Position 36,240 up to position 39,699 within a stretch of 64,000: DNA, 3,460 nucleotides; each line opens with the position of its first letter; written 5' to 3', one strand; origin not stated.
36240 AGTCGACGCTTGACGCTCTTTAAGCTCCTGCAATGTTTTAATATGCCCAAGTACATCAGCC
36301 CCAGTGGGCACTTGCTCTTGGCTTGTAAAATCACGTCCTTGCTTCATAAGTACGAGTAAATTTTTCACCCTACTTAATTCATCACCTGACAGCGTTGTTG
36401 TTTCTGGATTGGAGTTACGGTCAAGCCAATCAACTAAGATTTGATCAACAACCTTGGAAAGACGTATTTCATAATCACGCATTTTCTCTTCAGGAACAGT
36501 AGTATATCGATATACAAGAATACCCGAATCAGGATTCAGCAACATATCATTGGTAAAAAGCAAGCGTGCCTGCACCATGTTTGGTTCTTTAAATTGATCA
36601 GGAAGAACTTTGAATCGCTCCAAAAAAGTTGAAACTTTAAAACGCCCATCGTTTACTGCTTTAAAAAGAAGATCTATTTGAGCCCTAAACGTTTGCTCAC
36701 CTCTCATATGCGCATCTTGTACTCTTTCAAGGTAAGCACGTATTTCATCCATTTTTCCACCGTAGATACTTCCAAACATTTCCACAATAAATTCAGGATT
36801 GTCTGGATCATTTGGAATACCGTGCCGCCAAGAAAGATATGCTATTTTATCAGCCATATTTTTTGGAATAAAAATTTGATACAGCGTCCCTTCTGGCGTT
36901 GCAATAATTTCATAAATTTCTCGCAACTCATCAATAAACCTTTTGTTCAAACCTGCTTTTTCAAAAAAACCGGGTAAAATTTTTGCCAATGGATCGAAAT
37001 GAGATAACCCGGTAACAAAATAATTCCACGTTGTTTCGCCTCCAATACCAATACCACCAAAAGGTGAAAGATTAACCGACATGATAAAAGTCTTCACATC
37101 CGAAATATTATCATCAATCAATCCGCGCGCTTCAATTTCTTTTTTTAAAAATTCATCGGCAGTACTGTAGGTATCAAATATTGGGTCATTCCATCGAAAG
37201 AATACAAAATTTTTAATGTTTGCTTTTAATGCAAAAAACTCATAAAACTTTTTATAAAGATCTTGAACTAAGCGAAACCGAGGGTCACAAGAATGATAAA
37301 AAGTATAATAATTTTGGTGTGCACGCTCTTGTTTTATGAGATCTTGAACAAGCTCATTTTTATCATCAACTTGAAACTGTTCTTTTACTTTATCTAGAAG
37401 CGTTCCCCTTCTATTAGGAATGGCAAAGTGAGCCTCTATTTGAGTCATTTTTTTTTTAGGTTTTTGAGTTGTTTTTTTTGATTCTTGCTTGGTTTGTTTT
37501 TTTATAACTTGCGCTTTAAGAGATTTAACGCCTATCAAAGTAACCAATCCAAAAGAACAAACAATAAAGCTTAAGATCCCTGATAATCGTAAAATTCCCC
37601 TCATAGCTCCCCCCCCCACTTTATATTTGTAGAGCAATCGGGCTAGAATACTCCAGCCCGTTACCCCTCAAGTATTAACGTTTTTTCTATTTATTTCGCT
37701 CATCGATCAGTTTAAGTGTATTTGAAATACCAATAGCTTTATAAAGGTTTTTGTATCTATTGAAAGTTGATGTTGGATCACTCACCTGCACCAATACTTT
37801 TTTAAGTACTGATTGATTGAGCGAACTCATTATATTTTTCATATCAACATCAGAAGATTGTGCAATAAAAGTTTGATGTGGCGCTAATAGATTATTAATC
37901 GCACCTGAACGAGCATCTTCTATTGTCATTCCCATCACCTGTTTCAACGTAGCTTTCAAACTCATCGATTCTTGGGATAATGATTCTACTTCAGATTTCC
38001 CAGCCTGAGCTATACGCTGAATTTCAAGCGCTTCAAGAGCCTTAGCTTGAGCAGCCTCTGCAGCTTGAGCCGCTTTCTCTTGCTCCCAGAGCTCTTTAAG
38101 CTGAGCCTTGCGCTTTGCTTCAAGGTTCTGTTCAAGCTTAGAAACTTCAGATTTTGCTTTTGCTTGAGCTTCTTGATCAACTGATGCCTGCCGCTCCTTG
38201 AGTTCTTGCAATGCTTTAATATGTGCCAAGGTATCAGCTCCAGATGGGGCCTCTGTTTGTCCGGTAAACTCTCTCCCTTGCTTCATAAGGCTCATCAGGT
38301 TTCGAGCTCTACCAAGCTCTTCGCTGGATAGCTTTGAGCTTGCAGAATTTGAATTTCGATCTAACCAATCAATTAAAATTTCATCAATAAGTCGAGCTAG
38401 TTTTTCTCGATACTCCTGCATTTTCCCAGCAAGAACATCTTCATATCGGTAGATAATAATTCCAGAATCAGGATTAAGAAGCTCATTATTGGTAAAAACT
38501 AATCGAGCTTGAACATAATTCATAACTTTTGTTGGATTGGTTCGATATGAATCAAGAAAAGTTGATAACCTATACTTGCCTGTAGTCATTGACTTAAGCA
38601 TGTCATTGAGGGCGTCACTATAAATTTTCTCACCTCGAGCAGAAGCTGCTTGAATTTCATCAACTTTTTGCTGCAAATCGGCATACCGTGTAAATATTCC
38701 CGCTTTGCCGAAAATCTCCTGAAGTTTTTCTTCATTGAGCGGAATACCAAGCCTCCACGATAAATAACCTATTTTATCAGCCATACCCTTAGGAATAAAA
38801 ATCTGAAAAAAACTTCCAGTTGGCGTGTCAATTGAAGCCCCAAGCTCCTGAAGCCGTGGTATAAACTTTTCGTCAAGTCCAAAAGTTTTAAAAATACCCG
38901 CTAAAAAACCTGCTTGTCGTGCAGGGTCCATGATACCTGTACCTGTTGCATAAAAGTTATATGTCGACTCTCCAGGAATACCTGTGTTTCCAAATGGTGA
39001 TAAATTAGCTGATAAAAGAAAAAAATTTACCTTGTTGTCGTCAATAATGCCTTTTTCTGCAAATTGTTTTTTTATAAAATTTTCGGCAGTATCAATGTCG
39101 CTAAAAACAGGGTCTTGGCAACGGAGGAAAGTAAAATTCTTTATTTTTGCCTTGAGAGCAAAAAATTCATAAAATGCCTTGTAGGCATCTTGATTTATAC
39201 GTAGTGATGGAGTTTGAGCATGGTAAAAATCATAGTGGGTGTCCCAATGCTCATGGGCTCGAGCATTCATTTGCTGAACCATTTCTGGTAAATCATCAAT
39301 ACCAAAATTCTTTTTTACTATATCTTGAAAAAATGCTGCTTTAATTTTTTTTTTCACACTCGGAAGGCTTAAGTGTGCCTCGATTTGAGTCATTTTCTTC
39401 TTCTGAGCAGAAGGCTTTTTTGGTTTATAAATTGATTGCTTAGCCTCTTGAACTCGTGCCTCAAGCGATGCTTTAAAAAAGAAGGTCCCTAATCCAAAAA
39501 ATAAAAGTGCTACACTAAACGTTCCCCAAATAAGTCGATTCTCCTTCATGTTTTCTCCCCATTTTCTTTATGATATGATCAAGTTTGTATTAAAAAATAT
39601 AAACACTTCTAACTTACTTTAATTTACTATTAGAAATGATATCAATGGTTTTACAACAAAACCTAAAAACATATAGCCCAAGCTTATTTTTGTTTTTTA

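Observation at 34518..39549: Three-gene tandem family of exported proteins sharing a ~100-aa C-terminal module: candidate novel host-cytoskeleton effector family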

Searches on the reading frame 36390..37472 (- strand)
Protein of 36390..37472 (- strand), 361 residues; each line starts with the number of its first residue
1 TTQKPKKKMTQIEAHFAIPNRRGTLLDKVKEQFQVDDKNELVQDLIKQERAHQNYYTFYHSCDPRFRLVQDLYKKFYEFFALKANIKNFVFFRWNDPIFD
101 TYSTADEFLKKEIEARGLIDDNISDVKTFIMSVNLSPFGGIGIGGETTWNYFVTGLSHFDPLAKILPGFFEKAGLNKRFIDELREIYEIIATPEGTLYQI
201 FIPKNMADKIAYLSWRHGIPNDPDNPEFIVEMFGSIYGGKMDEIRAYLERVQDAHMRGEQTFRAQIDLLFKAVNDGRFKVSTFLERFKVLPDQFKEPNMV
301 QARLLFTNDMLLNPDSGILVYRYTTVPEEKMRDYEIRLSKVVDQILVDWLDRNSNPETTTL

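Call 30: search_solved_structures(query=A3, max_evalue=10, show_alignments=3)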
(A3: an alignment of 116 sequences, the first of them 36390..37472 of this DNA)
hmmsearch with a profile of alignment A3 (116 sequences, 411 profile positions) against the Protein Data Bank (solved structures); distinct sequences matched with E-value up to 10: 4.
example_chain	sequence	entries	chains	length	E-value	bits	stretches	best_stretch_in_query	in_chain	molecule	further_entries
9ojm_G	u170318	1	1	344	0.43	12.6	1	96-126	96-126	Small ribosomal subunit protein uS9m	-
6nu2_AG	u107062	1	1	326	0.47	12.4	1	96-126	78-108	28S ribosomal protein S9, mitochondrial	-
3j9m_AG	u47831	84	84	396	0.51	12.3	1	96-126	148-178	uS9m | 28S ribosomal protein S9, mitochondrial | Small ribosomal subunit protein uS9m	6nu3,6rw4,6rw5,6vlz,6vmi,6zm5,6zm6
3r2p_A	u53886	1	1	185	0.57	12.2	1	252-327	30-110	Apolipoprotein A-I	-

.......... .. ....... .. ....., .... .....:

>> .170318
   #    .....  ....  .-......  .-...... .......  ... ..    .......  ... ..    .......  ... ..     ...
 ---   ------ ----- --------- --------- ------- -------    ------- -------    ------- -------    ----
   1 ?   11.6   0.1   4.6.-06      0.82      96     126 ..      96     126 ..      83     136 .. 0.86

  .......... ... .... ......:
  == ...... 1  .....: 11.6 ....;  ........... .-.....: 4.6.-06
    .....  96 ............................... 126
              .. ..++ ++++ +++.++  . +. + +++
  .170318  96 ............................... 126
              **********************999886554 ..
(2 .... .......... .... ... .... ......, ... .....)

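Call 31: search_protein_families(library=pfam, alignment_id=A3, max_evalue=0.1)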
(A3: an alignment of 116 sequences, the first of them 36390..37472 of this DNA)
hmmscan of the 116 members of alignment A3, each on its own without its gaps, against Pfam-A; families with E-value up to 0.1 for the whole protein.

A. member 1, window:36390-37472:- (361 aa): 0 families

B. families by the number of members that match (of 116 scanned): 71 families (the first 25 are shown)
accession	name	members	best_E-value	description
PF09069.17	EF-hand_3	2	0.0042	EF-hand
PF09590.15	Env-gp36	1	0.0005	Lentivirus surface glycoprotein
PF09556.15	RE_HaeIII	1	0.0021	HaeIII restriction endonuclease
PF15112.11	DUF4559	1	0.0024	Domain of unknown function (DUF4559)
PF23828.1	DUF7198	1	0.0041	Family of unknown function (DUF7198)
PF15127.11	SmAKAP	1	0.0055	Small membrane A-kinase anchor protein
PF20286.3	divDNApol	1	0.0075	Divergent Family B DNA polymerase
PF06265.16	YutD-like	1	0.0081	Putative antitoxin YutD-like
PF10364.14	NKWYS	1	0.0085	Putative capsular polysaccharide synthesis protein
PF22251.1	PFF1_TM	1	0.0087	Vacuolar membrane protease, transmembrane domain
PF25566.1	RIMB1_N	1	0.009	RIMB1-like, N-terminal domain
PF05394.16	AvrB_AvrC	1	0.0097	Avirulence protein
PF24627.1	PUMA_CC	1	0.011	PUMA coiled-coil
PF01731.26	Arylesterase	1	0.011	Arylesterase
PF15036.11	IL34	1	0.014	Interleukin 34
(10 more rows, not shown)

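Call 34: predict_structure(alignment_id=A3)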
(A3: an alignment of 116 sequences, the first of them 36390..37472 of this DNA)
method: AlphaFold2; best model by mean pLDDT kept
length: 361 residues; sequences in the alignment: 116
mean_pLDDT: 94.1   pTM: 0.93
mean pLDDT of the five models: 94.1, 93.7, 93.4, 93.2, 93.2
residues with pLDDT >= 90: 314; 70-90: 36; 50-70: 10; < 50: 1
segments of 3 or more residues with pLDDT < 50: none
pLDDT, mean of each block of 10 residues (from residue 1): 81 90 72 88 97 98 97 96 92 96 98 98 97 97 92 94 95 96 98 98 99 97 92 90 96 98 96 97 97 92 98 98 98 98 97 79 46
secondary structure, 60 per line:
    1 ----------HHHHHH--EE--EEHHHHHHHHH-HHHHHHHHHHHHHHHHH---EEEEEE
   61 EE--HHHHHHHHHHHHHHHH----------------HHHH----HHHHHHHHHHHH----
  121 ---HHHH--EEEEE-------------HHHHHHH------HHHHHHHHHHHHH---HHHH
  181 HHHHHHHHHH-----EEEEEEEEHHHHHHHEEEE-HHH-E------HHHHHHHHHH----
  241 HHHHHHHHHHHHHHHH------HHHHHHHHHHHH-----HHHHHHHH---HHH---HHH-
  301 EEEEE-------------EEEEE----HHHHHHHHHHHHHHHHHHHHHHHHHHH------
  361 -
elements in order: H11-16 H25-33 H35-51 E55-62 H65-80 H97-100 H105-116 H124-127 E130-134 H148-154 H161-173 H177-190 E196-203 H204-210 E211-214 H227-236 H241-256 H263-274 H280-287 E301-305 E319-323 H328-354

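Call 36: fold_search(model_id=the predicted structure, library=pdb)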
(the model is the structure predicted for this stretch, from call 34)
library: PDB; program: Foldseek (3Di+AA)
matches with E <= 10: 8; with E <= 0.001: 0
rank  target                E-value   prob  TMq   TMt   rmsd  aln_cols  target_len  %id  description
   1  6l5d_B                2.1e+00  0.01  0.09  0.10  14.8       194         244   12  Crystal structure of the gas vesicle protein GvpF from Anabaena sp. PCC7120 (released 2020-09-02)
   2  6psq_I                2.6e+00  0.01  0.07  0.03  21.8       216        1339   11  Escherichia coli RNA polymerase closed complex (TRPc) with TraR and rpsT P2 promoter (released 2020-03-25)
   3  9gdq_C                3.3e+00  0.01  0.07  0.03  22.8       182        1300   14  Cryo-EM structure of Vibrio cholerae RNA polymerase Transcription Activation Complex with ToxR transcription factor an (released 2025-12-17)
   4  9hlz_LL               4.4e+00  0.01  0.10  0.13  15.9       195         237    9  Translational activators Aep1, Aep2 and Atp25 in complex with mRNA and the yeast mitochondrial ribosome (released 2025-12-17)
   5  4jrf                  4.7e+00  0.02  0.13  0.11  12.9       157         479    8  Crystal structure of a putative cell adhesion protein (BACOVA_01548) from Bacteroides ovatus ATCC 8483 at 1.98 A resolut (released 2013-04-03)
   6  9i05_Af               9.4e+00  0.01  0.07  0.14  17.4       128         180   16  Cryo-EM structure of the large subunit of the mitochondrial ribosome from Toxoplasma gondii (released 2025-06-11)
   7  4ld7_K                9.4e+00  0.01  0.09  0.09  20.2       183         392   10  Crystal structure of AnaPT from Neosartorya fischeri (released 2013-12-11)
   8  4ld7_A                1.0e+01  0.01  0.09  0.09  19.1       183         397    9  Crystal structure of AnaPT from Neosartorya fischeri (released 2013-12-11)

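Call 38: search_protein_families(library=ncbifam, alignment_id=A3, max_evalue=0.01)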
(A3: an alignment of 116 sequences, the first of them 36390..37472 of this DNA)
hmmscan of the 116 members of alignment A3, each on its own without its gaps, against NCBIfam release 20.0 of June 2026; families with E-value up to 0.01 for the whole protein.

A. member 1, window:36390-37472:- (361 aa): 0 families

B. families by the number of members that match (of 116 scanned): 4 families
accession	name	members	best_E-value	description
NF003034.1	PRK03918.1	1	0.0061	DNA double-strand break repair ATPase Rad50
NF047878.1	Lsa26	1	0.0069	surface adhesion protein Lsa26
NF011538.0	PRK14975.1-1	1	0.008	bifunctional 3'-5' exonuclease/DNA polymerase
TIGR01667.1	YCCS_YHFK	1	0.009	YccS/YhfK family putative transporter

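Call 41: fold_search(model_id=the predicted structure, library=viral)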
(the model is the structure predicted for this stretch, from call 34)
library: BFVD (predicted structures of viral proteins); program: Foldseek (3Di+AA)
matches with E <= 10: 23; with E <= 0.001: 2
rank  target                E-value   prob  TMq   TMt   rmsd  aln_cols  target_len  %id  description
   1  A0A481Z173            1.4e-12  1.00  0.53  0.42   9.2       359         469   18  Uncharacterized protein [Mimivirus LCMiAC02]
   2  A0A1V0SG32            3.9e-08  1.00  0.46  0.53   8.5       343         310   14  Uncharacterized protein [Hokovirus HKV1]
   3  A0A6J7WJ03            1.2e-01  0.06  0.14  0.16  20.1       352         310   12  Uncharacterized protein [uncultured Caudovirales phage]
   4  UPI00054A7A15         2.3e-01  0.11  0.18  0.27  12.5       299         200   10  (no name look-up for this kind of identifier)
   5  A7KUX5                7.9e-01  0.03  0.09  0.05  16.7       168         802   12  (no name in the UniProt tables at hand)
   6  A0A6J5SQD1            1.8e+00  0.04  0.09  0.11  17.3       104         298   12  TauD/TfdA-like domain containing protein [uncultured Caudovirales phage]
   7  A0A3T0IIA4            2.0e+00  0.02  0.10  0.14  15.2       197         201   11  Uncharacterized protein [Bacillus phage pW4]
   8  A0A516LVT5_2          2.9e+00  0.02  0.18  0.07  14.4       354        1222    6  (no name in the UniProt tables at hand)
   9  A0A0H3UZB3            4.1e+00  0.01  0.09  0.14  17.0       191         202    9  (no name in the UniProt tables at hand)
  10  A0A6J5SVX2            4.3e+00  0.02  0.08  0.11  22.0       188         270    9  COG3740 Phage head maturation protease [uncultured Caudovirales phage]
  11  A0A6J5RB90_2          5.2e+00  0.01  0.18  0.09  16.4       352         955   11  Large polyvalent protein associated domain-containing protein [uncultured Caudovirales phage]
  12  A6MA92                5.2e+00  0.01  0.10  0.07  25.1       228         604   13  Gp028 [Lactococcus phage KSY1]
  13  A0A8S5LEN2            5.2e+00  0.01  0.11  0.08  21.5       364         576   12  Capsid assembly protein [Myoviridae sp. ctBDS4]
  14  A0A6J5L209            5.5e+00  0.01  0.07  0.10  23.7       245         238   13  Uncharacterized protein [uncultured Caudovirales phage]
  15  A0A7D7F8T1            6.9e+00  0.01  0.09  0.05  15.2       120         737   13  Polymerase PA [Coleopteran orthomyxo-related virus OKIAV200]
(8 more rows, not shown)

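Call 70: search_dna_similar(query=window:36390-37472:-, collection=plasmids, mode=protein, max_evalue=0.001, max_rows=15)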
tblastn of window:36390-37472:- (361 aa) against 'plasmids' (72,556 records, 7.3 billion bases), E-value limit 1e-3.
No match.

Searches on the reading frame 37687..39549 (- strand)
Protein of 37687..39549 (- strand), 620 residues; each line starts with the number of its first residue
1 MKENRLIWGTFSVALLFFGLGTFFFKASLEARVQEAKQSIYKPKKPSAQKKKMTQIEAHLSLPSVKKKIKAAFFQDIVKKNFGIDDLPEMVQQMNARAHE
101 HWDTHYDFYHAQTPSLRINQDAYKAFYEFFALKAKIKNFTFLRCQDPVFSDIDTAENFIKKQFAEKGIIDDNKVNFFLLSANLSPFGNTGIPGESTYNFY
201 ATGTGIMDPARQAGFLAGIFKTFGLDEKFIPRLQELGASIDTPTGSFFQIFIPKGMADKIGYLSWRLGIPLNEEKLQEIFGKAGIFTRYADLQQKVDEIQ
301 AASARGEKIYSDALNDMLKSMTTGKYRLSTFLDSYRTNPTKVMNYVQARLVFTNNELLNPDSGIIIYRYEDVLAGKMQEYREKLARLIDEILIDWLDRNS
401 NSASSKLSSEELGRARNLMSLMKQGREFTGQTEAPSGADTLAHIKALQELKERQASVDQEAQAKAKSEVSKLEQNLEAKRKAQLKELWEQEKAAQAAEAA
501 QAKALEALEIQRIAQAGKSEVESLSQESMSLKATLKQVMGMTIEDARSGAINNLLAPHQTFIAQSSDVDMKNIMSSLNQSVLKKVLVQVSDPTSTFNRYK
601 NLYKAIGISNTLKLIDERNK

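Call 3: search_protein_families(library=pfam, proteins=[window:37687-39549:-], max_evalue=1)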
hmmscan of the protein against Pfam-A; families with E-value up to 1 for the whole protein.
window:37687-39549:- (620 aa): 0 families

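Call 4: search_protein_families(library=ncbifam, proteins=[window:37687-39549:-], max_evalue=1)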
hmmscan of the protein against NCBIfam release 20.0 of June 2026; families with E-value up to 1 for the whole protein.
window:37687-39549:- (620 aa): 1 family
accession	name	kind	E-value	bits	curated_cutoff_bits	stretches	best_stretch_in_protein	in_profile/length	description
NF008874.0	PRK11910.1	equivalog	0.024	13.1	680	1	5-71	4-70/615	amidase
